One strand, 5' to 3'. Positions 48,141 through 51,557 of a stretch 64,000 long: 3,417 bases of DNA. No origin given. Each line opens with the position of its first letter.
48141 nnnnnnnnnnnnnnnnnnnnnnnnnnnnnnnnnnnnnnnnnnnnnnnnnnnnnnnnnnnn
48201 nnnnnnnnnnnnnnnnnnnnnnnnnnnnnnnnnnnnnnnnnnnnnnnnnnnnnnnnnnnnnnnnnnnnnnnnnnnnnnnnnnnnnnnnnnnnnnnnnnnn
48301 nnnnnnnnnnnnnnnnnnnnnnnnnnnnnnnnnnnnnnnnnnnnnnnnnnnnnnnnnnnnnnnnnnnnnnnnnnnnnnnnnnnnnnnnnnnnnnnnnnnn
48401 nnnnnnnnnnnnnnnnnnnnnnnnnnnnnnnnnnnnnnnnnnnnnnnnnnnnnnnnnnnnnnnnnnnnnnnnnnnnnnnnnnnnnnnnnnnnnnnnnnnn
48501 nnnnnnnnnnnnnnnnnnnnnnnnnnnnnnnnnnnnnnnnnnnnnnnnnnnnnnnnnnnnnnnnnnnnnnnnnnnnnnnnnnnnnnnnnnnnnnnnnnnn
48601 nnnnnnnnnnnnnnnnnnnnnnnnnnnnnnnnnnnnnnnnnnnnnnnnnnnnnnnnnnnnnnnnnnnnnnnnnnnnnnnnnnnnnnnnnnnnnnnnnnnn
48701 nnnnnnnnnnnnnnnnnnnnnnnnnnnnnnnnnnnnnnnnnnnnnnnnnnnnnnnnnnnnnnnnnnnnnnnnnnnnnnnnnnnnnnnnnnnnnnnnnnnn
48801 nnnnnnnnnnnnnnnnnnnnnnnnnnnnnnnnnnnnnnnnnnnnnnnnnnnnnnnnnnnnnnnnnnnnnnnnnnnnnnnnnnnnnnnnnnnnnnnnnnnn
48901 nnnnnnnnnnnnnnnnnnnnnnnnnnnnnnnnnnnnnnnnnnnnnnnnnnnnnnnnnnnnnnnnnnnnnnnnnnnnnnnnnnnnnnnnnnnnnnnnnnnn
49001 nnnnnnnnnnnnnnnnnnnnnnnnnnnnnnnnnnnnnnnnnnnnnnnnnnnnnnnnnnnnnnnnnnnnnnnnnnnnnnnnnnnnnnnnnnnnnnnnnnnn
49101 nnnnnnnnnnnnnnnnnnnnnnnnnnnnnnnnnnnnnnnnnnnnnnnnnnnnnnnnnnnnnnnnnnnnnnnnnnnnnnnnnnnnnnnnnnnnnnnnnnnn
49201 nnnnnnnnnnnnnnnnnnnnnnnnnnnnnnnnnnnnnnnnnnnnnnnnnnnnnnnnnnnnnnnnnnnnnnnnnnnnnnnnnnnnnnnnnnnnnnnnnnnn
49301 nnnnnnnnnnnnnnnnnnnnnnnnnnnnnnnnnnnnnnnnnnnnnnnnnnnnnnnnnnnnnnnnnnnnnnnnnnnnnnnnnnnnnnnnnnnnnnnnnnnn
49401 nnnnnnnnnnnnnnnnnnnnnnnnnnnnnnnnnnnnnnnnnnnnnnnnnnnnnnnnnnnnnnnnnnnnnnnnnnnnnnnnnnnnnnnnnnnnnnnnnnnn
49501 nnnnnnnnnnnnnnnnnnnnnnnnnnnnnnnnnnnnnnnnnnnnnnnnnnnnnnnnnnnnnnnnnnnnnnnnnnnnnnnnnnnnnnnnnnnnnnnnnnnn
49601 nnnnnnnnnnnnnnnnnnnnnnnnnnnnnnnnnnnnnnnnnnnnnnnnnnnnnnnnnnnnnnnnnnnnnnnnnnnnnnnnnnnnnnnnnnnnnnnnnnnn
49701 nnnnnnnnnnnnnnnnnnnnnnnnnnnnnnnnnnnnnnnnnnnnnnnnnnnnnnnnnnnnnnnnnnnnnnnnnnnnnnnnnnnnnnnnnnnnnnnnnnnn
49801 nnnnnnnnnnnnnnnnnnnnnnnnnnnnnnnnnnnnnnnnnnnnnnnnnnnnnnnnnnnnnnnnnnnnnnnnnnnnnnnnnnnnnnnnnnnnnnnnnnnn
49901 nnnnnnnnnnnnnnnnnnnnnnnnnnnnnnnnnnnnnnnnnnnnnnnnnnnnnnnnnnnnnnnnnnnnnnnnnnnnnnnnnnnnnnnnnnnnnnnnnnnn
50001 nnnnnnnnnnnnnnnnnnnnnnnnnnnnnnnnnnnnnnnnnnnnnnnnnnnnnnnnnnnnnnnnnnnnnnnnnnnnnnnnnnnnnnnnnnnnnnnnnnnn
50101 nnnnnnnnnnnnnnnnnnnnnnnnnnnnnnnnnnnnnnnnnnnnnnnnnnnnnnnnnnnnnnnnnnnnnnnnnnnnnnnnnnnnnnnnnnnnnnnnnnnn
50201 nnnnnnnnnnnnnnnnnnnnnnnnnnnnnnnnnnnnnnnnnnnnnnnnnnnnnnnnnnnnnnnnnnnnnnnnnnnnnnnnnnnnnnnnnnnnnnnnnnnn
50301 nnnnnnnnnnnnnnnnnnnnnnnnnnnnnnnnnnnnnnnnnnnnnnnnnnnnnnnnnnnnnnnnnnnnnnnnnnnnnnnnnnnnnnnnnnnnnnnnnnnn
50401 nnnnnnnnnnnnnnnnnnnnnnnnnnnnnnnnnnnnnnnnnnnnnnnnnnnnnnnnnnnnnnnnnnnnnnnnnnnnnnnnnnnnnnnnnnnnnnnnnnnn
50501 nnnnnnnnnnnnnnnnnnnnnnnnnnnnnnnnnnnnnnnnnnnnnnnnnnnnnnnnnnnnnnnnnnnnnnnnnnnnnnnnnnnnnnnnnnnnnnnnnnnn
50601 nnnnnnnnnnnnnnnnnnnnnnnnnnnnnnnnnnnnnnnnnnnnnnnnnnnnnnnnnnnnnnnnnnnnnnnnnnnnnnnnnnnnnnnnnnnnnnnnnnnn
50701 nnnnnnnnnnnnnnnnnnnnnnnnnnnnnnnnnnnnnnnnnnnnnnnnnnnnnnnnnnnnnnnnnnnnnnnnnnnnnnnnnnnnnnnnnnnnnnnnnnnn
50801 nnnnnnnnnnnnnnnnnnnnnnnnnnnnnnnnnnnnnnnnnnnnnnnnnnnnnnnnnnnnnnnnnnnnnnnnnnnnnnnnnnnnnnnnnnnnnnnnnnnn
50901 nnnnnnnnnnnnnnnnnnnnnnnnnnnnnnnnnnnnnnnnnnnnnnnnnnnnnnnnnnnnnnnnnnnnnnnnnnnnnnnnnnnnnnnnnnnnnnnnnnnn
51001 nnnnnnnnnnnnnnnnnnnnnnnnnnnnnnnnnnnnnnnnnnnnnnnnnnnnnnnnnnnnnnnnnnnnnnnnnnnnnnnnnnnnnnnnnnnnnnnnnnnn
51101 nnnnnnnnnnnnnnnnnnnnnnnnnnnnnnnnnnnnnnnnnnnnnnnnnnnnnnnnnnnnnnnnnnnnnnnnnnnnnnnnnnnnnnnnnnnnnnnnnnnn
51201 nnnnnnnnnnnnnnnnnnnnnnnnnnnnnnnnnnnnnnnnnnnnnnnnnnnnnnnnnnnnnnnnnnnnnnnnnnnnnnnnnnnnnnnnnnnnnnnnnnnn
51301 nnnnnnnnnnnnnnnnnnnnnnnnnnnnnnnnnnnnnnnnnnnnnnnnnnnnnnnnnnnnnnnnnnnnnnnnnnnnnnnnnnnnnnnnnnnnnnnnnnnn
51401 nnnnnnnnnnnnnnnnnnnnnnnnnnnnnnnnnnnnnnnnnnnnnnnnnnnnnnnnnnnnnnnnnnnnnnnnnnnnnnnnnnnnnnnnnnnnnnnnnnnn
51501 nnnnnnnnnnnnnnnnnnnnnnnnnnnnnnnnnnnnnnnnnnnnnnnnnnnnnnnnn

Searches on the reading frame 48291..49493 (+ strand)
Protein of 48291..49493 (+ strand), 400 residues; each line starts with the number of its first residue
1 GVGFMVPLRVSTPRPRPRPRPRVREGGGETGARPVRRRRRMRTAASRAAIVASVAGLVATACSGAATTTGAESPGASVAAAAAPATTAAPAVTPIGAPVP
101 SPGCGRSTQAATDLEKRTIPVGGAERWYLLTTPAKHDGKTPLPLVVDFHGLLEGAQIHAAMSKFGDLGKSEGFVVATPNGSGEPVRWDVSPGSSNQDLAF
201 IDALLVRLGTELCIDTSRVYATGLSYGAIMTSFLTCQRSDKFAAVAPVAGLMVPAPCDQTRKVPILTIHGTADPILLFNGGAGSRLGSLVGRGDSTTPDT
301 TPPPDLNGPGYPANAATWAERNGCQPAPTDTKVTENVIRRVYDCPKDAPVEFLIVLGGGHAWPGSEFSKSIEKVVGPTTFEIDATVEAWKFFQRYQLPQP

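Call 43: search_protein_families(library=pfam, proteins=[window:48291-49493:+], max_evalue=0.00001)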
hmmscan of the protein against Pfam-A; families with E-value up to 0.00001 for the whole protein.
window:48291-49493:+ (400 aa): 1 family
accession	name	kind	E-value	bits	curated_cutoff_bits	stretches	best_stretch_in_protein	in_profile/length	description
PF00326.27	Peptidase_S9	-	1.1e-06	28.8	22.6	0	172-252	14-99/213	Prolyl oligopeptidase family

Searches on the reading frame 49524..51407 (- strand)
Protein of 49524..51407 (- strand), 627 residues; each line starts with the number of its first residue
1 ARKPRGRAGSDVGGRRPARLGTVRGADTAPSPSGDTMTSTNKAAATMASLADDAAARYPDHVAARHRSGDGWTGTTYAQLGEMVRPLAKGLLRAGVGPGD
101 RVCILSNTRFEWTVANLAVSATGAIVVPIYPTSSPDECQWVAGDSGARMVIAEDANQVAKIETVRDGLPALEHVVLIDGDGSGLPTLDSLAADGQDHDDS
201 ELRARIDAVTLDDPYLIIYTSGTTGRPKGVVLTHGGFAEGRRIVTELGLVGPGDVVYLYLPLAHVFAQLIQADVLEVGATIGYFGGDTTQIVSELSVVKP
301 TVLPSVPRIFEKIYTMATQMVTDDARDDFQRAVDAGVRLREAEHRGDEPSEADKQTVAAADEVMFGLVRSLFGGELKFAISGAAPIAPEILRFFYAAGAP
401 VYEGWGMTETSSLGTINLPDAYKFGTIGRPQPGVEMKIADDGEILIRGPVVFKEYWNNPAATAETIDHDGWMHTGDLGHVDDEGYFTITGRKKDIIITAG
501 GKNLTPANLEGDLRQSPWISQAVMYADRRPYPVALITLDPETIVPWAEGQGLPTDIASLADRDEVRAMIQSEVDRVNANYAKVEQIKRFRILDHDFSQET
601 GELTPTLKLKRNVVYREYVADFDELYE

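Call 43: search_protein_families(library=pfam, proteins=[window:49524-51407:-], max_evalue=0.00001)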
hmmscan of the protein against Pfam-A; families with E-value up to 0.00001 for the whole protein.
window:49524-51407:- (627 aa): 2 families
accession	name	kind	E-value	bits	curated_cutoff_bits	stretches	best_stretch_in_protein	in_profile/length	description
PF00501.34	AMP-binding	-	9.7e-82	275.2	29.9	1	53-456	3-384/384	AMP-binding enzyme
PF23562.2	AMP-binding_C_3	-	8.5e-11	42.7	20.8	1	494-627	2-121/124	AMP-binding enzyme C-terminal domain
